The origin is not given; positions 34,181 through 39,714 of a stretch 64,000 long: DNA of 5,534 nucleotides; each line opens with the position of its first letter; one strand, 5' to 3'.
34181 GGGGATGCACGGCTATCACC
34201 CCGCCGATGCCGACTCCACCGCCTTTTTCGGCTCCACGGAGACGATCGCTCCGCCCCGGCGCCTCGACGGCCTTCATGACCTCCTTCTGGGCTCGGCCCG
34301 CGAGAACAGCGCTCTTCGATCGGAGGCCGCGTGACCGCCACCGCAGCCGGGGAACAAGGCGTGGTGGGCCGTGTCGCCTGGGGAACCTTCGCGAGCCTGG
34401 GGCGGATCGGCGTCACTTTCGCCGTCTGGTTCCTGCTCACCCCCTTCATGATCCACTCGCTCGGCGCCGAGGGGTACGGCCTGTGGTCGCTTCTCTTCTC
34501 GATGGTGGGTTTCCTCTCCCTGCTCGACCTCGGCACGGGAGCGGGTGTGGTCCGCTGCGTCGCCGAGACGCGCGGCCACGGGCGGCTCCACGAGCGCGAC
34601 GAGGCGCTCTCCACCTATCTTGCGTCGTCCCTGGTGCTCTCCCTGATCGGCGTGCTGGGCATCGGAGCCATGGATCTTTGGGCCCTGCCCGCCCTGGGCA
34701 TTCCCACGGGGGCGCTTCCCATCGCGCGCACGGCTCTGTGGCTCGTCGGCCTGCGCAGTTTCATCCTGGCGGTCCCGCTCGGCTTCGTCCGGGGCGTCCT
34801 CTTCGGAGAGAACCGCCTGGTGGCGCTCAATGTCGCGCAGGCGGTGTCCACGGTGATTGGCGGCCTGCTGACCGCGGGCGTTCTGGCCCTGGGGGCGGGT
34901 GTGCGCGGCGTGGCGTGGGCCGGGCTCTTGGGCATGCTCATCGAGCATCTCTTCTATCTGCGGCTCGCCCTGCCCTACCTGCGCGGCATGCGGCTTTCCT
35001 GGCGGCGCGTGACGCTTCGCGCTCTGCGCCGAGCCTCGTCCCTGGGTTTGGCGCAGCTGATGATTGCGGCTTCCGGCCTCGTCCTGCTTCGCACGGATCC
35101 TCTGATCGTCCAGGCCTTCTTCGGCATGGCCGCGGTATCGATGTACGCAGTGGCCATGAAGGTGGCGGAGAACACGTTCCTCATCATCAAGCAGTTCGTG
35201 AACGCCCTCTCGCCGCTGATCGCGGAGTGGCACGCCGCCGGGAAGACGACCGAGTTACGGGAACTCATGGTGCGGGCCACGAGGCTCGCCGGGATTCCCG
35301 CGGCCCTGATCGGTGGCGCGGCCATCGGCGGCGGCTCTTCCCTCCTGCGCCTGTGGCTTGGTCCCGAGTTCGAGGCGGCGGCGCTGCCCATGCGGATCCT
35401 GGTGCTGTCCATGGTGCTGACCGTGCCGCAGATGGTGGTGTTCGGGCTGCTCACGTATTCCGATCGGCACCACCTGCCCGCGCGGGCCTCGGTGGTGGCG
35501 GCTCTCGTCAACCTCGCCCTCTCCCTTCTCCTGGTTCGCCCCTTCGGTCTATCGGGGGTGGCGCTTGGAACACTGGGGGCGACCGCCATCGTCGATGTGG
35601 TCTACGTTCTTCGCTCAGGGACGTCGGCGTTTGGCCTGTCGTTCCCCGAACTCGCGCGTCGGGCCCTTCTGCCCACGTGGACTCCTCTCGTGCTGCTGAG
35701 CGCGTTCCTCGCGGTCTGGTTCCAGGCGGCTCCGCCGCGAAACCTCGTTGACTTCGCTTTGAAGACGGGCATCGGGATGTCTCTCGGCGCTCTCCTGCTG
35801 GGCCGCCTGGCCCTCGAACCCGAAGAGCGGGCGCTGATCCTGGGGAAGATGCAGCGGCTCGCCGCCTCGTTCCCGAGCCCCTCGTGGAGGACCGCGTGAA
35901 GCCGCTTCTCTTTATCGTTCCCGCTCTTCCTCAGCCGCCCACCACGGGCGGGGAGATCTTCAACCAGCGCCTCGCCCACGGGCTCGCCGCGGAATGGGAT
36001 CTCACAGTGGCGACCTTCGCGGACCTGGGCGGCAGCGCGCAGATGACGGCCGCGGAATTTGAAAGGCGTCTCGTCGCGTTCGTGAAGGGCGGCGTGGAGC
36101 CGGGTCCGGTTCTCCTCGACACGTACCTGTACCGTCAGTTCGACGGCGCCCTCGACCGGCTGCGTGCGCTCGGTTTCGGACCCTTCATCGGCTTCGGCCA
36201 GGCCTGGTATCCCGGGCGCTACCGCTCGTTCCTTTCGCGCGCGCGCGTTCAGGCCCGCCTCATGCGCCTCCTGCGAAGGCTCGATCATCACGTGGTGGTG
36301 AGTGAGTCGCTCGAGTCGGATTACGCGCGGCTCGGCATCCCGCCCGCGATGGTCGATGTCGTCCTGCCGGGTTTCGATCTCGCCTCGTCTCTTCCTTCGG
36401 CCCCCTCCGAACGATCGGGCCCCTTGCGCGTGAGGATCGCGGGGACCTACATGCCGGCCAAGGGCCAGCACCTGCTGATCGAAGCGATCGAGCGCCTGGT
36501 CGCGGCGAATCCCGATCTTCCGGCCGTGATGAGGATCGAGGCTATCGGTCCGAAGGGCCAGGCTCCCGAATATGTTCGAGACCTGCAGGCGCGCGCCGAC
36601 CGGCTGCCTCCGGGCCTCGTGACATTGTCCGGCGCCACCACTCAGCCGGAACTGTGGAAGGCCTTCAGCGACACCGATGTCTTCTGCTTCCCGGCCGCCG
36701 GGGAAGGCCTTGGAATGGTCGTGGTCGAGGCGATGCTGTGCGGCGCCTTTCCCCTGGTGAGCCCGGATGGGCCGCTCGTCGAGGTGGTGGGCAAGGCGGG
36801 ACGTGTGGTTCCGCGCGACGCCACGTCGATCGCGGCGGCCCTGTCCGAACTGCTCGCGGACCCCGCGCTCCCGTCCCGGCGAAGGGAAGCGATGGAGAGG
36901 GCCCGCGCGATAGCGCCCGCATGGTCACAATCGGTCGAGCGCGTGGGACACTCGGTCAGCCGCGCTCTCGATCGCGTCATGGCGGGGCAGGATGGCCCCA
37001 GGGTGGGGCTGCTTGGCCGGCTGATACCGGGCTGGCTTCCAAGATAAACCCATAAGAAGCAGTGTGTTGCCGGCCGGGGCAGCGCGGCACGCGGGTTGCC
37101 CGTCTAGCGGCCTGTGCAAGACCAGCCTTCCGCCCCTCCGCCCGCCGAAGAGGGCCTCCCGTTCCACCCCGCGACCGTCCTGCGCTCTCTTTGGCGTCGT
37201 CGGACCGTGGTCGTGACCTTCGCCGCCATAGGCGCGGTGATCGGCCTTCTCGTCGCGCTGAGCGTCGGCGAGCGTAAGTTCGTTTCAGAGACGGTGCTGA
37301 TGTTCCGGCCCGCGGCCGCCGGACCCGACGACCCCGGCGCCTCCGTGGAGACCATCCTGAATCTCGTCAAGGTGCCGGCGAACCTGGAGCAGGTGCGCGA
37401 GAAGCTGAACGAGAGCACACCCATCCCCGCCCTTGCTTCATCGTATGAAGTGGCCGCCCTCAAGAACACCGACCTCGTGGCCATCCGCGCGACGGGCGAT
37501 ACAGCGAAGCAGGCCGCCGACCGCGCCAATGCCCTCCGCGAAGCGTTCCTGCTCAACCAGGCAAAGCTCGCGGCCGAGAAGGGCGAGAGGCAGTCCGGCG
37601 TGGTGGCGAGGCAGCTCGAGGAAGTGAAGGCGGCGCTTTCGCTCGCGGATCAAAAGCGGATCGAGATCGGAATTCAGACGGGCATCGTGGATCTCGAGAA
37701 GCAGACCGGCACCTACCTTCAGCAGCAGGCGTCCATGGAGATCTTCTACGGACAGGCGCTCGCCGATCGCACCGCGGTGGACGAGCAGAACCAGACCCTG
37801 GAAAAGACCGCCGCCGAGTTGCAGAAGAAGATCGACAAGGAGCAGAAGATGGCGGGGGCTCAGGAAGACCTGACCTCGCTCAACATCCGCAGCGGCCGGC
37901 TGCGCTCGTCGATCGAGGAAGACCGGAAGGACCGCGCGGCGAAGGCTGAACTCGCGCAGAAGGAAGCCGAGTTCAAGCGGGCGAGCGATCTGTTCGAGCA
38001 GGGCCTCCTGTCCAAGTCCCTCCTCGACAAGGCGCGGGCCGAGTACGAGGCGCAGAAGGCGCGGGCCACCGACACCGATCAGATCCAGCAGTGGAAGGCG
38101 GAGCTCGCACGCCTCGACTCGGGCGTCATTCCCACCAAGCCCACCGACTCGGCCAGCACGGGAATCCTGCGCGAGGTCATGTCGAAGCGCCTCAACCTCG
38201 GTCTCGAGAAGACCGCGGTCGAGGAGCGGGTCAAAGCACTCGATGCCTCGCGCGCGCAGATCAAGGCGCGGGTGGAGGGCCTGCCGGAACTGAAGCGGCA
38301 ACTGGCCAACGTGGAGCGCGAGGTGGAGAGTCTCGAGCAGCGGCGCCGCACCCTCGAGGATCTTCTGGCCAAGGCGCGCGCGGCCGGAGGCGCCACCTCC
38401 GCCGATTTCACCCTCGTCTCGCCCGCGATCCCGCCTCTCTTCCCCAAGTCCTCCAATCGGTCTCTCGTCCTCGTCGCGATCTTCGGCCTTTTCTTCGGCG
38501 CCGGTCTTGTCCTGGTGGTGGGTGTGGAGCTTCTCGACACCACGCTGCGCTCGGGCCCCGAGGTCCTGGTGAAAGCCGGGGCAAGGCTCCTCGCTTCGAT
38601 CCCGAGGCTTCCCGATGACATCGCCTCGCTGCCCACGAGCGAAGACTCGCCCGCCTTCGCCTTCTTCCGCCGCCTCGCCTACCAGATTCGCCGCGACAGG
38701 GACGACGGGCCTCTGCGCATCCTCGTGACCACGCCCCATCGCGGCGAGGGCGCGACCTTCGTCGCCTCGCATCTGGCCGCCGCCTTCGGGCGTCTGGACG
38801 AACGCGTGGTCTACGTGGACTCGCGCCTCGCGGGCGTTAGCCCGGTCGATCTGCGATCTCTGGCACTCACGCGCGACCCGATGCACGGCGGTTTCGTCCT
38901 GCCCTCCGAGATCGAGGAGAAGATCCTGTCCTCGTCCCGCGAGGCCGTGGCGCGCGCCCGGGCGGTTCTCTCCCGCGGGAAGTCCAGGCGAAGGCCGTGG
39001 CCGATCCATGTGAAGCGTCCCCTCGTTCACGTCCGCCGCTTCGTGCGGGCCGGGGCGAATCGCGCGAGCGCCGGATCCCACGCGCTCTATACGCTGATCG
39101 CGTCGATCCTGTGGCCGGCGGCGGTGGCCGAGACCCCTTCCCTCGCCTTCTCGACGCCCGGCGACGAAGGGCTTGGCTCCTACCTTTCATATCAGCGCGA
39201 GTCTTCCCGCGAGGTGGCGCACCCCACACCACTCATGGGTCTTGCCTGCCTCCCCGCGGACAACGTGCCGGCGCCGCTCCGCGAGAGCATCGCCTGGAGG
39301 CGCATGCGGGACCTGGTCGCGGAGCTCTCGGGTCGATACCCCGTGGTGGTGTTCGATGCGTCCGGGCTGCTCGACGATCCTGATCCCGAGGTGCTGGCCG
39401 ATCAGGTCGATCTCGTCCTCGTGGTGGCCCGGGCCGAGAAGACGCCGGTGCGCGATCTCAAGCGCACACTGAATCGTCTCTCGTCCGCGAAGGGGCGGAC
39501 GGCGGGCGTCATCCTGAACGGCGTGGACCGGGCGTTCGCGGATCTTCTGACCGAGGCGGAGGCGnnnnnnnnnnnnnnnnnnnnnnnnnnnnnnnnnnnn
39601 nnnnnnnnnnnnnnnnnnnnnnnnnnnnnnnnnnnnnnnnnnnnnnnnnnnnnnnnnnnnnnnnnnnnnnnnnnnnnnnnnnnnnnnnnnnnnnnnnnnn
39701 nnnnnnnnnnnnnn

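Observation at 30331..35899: Hpt-REC plus partner-switching module (GAF-PP2C, RsbW-like kinase, STAS) fused into the same operon as the polysaccharide biosynthesis genes, with no sigma factor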

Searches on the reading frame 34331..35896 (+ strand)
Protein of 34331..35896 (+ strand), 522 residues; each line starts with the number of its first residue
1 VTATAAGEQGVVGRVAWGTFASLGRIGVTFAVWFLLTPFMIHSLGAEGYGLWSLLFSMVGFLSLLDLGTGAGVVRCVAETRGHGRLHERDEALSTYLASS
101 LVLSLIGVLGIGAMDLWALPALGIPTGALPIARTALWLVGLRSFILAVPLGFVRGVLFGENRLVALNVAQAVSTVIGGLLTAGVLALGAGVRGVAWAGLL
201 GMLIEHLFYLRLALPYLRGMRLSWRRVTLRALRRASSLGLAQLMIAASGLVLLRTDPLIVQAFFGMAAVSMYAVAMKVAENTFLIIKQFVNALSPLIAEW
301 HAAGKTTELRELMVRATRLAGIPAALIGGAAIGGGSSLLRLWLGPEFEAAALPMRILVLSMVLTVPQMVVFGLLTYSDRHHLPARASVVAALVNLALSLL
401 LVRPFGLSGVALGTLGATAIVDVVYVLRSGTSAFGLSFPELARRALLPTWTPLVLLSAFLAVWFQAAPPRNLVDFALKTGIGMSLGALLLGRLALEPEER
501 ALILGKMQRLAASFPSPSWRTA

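Call 5: search_protein_families(library=pfam, proteins=[window:34331-35896:+], max_evalue=0.01)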
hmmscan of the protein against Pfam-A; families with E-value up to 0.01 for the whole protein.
window:34331-35896:+ (522 aa): 2 families
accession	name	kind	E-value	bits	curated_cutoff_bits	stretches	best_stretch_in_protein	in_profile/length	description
PF01554.23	MatE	-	2.4e-06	27.8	24.9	1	258-398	18-159/161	MatE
PF13440.11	Polysacc_synt_3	-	0.00048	19.9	23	1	92-302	46-245/293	Polysaccharide biosynthesis protein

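Call 25: search_protein_families(library=ncbifam, proteins=[window:34331-35896:+], max_evalue=0.001)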
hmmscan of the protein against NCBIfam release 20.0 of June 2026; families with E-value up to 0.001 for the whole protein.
window:34331-35896:+ (522 aa): 2 families
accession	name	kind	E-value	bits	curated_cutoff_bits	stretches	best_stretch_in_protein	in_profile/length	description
NF041503.1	WZX_like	subfamily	4.7e-11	42.4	300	2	135-425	130-418/429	O-unit flippase-like protein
TIGR00797.1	matE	subfamily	2.3e-05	23.5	147.4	1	49-409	31-394/396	MATE family efflux transporter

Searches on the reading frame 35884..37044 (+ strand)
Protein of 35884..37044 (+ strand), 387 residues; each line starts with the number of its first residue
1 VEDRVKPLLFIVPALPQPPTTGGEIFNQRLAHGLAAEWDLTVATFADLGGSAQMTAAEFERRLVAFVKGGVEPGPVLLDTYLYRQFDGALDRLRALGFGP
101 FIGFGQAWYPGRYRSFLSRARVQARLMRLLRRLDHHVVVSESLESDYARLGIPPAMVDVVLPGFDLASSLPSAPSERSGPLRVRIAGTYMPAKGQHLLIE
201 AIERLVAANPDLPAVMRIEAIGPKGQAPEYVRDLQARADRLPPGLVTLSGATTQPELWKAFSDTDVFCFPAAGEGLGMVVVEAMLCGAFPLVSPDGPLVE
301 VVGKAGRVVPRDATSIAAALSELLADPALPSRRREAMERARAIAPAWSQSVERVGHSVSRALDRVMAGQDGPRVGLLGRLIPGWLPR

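Call 5: search_protein_families(library=pfam, proteins=[window:35884-37044:+], max_evalue=0.01)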
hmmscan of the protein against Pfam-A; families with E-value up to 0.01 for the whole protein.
window:35884-37044:+ (387 aa): 5 families
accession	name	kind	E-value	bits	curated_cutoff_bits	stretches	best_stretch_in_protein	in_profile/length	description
PF13692.12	Glyco_trans_1_4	-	1e-18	68.4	27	1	186-326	7-142/142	Glycosyl transferases group 1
PF00534.26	Glycos_transf_1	-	4.5e-18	65.8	26.4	1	185-336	20-168/172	Glycosyl transferases group 1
PF20706.3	GT4-conflict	-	1.8e-07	30.9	26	1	127-363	141-363/385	Family 4 Glycosyltransferase in conflict systems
PF13439.12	Glyco_transf_4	-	2.1e-06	28.3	28.5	1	117-167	118-169/170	Glycosyltransferase Family 4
PF13579.12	Glyco_trans_4_4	-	0.00084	20.1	29.7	1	107-163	103-158/158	Glycosyl transferase 4-like domain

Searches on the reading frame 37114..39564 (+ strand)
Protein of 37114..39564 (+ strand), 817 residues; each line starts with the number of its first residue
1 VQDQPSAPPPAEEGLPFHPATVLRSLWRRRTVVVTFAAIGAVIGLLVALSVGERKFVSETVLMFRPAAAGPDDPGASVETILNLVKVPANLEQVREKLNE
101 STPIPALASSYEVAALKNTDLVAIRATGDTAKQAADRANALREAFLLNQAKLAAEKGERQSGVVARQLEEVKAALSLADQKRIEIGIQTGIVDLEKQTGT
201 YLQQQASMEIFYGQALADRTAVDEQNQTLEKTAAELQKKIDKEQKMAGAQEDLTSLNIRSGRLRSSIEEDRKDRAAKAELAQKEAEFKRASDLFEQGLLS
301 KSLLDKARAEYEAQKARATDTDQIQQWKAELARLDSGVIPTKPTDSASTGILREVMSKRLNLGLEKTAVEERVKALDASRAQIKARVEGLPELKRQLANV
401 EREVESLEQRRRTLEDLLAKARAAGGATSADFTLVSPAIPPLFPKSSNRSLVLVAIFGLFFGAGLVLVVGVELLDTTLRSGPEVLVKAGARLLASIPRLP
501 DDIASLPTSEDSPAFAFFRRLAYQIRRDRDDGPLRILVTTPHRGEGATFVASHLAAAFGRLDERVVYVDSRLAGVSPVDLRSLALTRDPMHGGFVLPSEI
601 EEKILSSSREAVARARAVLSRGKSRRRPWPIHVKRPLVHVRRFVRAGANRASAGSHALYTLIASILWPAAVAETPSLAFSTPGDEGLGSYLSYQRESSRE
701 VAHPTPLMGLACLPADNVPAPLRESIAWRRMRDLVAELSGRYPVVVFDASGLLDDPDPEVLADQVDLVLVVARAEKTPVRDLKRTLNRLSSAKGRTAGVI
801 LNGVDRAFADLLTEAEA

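Call 5: search_protein_families(library=pfam, proteins=[window:37114-39564:+], max_evalue=0.01)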
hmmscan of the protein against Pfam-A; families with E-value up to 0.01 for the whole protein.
window:37114-39564:+ (817 aa): 0 families

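Call 25: search_protein_families(library=ncbifam, proteins=[window:37114-39564:+], max_evalue=0.001)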
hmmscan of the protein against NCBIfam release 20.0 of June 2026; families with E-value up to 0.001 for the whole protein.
window:37114-39564:+ (817 aa): 10 families
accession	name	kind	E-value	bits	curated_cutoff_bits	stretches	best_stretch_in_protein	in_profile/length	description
TIGR03018.1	pepcterm_TyrKin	hypoth_equivalog_domain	3.5e-19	68.9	230.65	1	681-802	86-207/207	XrtA-associated tyrosine autokinase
NF008568.0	PRK11519.1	equivalog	3.7e-17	61.7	1068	1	682-806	577-700/720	tyrosine-protein kinase Wzc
NF007350.0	PRK09841.1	equivalog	9.2e-15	53.8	1248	1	680-805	580-704/726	tyrosine-protein kinase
TIGR03029.1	EpsG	equivalog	4.7e-13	48.9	313.8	1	679-802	151-273/274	chain length determinant protein tyrosine kinase EpsG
TIGR01007.1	eps_fam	subfamily_domain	2.9e-12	46.6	108.05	1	678-806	64-192/204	polysaccharide biosynthesis tyrosine autokinase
TIGR03007.1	pepcterm_ChnLen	equivalog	3.9e-10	38.5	278.85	1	324-500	277-464/498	XrtA system polysaccharide chain length determinant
TIGR03017.1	EpsF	equivalog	1.3e-05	24.1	422.75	1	360-495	307-442/444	chain length determinant protein EpsF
TIGR01006.1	polys_exp_MPA1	subfamily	2.2e-05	24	296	1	22-145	13-144/226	CspC family polysaccharide chain length determinant protein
TIGR01005.1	eps_transp_fam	subfamily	0.00043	18.6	411.7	1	709-805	623-719/754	exopolysaccharide transport protein family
TIGR01730.1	RND_mfp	subfamily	0.00055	19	94.9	1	271-333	71-134/322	efflux RND transporter periplasmic adaptor subunit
